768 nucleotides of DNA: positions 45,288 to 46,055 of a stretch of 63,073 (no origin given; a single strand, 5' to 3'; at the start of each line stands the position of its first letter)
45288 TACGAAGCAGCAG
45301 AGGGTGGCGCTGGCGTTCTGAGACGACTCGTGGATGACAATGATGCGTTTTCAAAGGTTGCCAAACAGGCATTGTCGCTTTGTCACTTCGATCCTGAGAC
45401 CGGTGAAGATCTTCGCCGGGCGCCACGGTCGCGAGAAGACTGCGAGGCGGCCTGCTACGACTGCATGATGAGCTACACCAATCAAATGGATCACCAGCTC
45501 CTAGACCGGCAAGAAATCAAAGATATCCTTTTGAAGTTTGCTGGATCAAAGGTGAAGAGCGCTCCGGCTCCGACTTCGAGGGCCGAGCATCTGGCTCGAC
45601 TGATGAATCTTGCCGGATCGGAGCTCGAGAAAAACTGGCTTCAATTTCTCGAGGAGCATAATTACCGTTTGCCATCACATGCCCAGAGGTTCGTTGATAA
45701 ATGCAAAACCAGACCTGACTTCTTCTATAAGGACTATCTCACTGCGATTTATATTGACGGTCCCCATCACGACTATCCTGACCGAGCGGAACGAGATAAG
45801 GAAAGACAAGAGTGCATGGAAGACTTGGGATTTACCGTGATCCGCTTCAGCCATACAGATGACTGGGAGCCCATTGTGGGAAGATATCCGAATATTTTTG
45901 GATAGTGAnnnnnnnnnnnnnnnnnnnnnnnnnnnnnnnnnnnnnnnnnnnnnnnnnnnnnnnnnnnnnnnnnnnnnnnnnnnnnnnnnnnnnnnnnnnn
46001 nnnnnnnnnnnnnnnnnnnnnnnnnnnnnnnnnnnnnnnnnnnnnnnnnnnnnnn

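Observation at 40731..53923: DISARM-like system with non-canonical architecture: fused helicase-DUF1998, PD-(D/E)XK protein in place of PLD, inverted gene order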

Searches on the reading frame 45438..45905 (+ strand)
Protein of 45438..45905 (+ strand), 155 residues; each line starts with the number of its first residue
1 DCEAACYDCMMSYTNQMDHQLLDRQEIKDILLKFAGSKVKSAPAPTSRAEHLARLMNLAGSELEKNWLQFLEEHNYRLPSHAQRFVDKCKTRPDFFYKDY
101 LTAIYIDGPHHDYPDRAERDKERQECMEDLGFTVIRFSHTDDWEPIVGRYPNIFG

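Call 50: search_solved_structures(query=window:45438-45905:+, max_evalue=10, show_alignments=2)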
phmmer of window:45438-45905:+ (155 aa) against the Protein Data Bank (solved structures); distinct sequences matched with E-value up to 10: 11.
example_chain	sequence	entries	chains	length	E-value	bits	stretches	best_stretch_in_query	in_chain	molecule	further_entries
4i4s_A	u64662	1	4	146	0.39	13.9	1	47-108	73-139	BEL beta-trefoil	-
2xb0_X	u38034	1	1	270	0.46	13.6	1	16-76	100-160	CHROMO DOMAIN-CONTAINING PROTEIN 1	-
3ted_A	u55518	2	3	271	0.46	13.6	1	16-76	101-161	Chromo domain-containing protein 1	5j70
9u98_A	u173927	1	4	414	1.1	12.4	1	84-150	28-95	Putative beta-glucosidase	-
8kap_A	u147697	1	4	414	1.1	12.4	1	84-150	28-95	SGR_2426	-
6wfl_A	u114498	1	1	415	1.5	12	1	29-91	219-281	Camphor 5-monooxygenase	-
1geb_A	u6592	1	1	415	1.5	12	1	29-91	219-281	CYTOCHROME P450-CAM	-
6we6_A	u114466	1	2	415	1.5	12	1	29-91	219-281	Camphor 5-monooxygenase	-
1j51_A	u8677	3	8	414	1.5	11.9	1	29-91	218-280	CYTOCHROME P450CAM | Cytochrome P450-cam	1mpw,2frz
7rro_H4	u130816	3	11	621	2.2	11.4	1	51-94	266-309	Outer dynein arm-docking complex subunit 3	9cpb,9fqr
8j07_m8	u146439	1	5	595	2.6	11.2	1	49-94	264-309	Outer dynein arm-docking complex subunit 3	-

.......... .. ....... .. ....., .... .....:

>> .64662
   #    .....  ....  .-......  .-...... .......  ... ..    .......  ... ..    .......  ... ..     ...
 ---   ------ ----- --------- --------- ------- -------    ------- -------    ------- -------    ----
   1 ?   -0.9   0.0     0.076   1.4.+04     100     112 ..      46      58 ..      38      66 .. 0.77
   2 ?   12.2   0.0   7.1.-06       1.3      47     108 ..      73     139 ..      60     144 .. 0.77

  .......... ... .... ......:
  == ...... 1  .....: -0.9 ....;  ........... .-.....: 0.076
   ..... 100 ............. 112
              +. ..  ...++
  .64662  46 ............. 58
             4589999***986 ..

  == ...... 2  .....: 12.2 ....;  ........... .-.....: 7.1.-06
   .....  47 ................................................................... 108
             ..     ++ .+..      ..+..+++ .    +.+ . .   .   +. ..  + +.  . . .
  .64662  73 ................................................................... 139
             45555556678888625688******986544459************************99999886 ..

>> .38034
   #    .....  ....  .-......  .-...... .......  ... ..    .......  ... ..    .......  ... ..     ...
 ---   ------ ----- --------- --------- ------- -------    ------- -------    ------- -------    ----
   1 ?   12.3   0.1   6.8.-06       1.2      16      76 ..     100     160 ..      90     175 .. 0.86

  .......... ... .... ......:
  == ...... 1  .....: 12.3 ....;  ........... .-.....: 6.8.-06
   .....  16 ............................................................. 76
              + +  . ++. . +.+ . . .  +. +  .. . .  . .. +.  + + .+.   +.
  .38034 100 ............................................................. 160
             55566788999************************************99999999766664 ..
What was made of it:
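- Tried and rejected: It gave nothing meaningful (call 50).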

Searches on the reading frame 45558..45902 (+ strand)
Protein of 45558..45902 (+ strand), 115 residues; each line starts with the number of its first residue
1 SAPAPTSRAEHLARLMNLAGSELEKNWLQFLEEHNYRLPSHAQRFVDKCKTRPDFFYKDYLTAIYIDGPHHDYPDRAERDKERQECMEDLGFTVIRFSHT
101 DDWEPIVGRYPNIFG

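Call 75: search_solved_structures(query=A4, max_evalue=10, show_alignments=2)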
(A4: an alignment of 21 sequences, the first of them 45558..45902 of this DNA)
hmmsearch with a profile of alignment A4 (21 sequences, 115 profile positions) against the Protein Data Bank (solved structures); distinct sequences matched with E-value up to 10: 2.
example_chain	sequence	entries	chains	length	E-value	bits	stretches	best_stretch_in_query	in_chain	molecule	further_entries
3hrl_A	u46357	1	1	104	0.024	17.7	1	54-102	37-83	Endonuclease-Like Protein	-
9e5c_1h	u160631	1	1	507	6.2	9.9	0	7-109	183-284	Dynein regulatory complex subunit 2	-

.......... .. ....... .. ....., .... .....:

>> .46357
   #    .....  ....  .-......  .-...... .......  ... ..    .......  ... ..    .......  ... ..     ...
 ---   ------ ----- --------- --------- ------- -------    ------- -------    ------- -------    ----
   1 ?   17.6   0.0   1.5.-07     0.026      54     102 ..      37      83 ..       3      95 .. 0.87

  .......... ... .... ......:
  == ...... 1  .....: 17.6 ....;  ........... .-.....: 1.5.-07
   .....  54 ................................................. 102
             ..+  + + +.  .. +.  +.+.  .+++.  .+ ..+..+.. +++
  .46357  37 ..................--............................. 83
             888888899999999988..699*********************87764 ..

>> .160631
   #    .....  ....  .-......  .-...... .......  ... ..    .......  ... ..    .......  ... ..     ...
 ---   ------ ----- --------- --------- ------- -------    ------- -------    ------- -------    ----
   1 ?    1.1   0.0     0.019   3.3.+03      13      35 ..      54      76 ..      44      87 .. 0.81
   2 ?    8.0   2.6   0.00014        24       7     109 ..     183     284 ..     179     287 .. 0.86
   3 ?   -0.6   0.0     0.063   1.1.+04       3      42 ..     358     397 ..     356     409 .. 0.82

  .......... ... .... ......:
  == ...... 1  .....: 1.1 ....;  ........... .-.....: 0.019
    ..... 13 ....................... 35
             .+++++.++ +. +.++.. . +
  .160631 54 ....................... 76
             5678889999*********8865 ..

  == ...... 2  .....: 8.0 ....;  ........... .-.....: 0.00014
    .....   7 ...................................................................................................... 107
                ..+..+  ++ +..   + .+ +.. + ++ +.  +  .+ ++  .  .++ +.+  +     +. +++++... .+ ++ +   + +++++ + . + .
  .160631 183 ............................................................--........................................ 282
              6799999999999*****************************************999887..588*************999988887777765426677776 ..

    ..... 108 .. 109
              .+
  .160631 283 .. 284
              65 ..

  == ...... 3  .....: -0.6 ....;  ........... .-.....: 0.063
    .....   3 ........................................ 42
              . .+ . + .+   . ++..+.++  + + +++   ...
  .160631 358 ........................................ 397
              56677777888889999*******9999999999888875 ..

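Call 80: predict_structure(alignment_id=A4)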
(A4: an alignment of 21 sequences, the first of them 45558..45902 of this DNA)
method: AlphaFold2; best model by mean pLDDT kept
length: 115 residues; sequences in the alignment: 21
mean_pLDDT: 94.5   pTM: 0.85
mean pLDDT of the five models: 94.5, 94.0, 93.6, 93.5, 93.5
residues with pLDDT >= 90: 104; 70-90: 6; 50-70: 4; < 50: 1
segments of 3 or more residues with pLDDT < 50: none
pLDDT, mean of each block of 10 residues (from residue 1): 74 97 98 98 97 97 96 91 97 97 97 94
secondary structure, 60 per line:
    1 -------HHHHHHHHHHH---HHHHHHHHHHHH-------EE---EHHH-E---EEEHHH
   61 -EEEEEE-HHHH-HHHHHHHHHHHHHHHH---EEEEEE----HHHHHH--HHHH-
elements in order: H8-18 H22-33 E55-57 E62-67 H69-72 H74-89 E93-98 H103-108 H111-114

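Call 83: fold_search(model_id=the predicted structure, library=pdb)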
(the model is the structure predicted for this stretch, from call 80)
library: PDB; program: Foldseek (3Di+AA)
matches with E <= 10: 560; with E <= 0.001: 0
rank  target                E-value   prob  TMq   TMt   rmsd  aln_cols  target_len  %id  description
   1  1cw0_A                2.7e-03  1.00  0.48  0.37  10.6       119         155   18  CRYSTAL STRUCTURE ANALYSIS OF VERY SHORT PATCH REPAIR (VSR) ENDONUCLEASE IN COMPLEX WITH A DUPLEX DNA (released 1999-12-12)
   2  3r3p_B                2.5e-02  0.99  0.54  0.62   4.4        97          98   16  Homing Endonuclease I-Bth0305I Catalytic Domain (released 2011-10-05)
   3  6z1p_AS               4.2e-02  0.97  0.59  0.12   7.8       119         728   11  Structure of the mitochondrial ribosome from Tetrahymena thermophila (released 2020-06-24)
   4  9i05_Xl               1.2e-01  0.66  0.45  0.15   6.8       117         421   14  Cryo-EM structure of the large subunit of the mitochondrial ribosome from Toxoplasma gondii (released 2025-06-11)
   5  9g6k_Lc               1.7e-01  0.77  0.51  0.14   7.6       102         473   14  LSU structure derived from the LSU sample of the mitoribosome from T. gondii. (released 2024-12-11)
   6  6j0w_A                2.3e-01  0.28  0.33  0.10  15.8       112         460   15  Crystal Structure of Yeast Rtt107 and Nse6 (released 2019-08-14)
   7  4ony_A                3.9e-01  0.15  0.25  0.06  12.6        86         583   13  Crystal structure of a ABC transporter, periplasmic substrate-binding protein from Brucella melitensis (released 2014-06-18)
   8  9qms_m                4.1e-01  0.13  0.27  0.09  11.7       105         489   11  DNA-PK bound to 153 bp H2AX nucleosome with ATPyS (released 2026-01-14)
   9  6j0v_A                5.1e-01  0.18  0.34  0.10  16.2       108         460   15  Crystal Structure of Yeast Rtt107 (released 2019-08-14)
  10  7kz8                  5.1e-01  0.06  0.22  0.07  13.9       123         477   11  Crystal structure of substrate-binding protein Aapf from Pseudomonas sp. PDC86 (released 2021-03-17)
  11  7kz9_A                5.1e-01  0.06  0.22  0.07  13.9       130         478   12  Crystal structure of Pseudomonas sp. PDC86 substrate-binding protein Aapf in complex with a signaling molecule HEHEAA (released 2021-03-17)
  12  4rib_B                5.4e-01  0.21  0.26  0.06   3.8        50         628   14  FAN1 Nuclease bound to 5' phosphorylated p(dT) single flap DNA (released 2014-12-03)
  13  3qim_B                5.4e-01  0.13  0.27  0.07  13.1        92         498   16  Histidine 416 of the periplamsic binding protein NikA is essential for nickel uptake in Escherichia coli (released 2011-03-02)
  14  5on9_B                5.4e-01  0.11  0.28  0.07  13.8       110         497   16  Crystal structure of NikA in complex with reduced Fe-L1 (N-(2-hydroxybenzyl)-N'-(2-thiomethylbenzyl)-N,N'-ethylenediam (released 2017-12-13)
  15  8clu_B                5.4e-01  0.08  0.28  0.11  14.0       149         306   13  Zearalenone lactonase from Rhodococcus erythropolis in complex with zearalactamenone (released 2024-02-21)
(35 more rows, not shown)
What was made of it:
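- Calls 75, 80 and 83. The core already has a conserved Vsr nuclease (call 83).
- Tried and rejected: The profile search and the fold search then resolved the domain (calls 75, 83).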
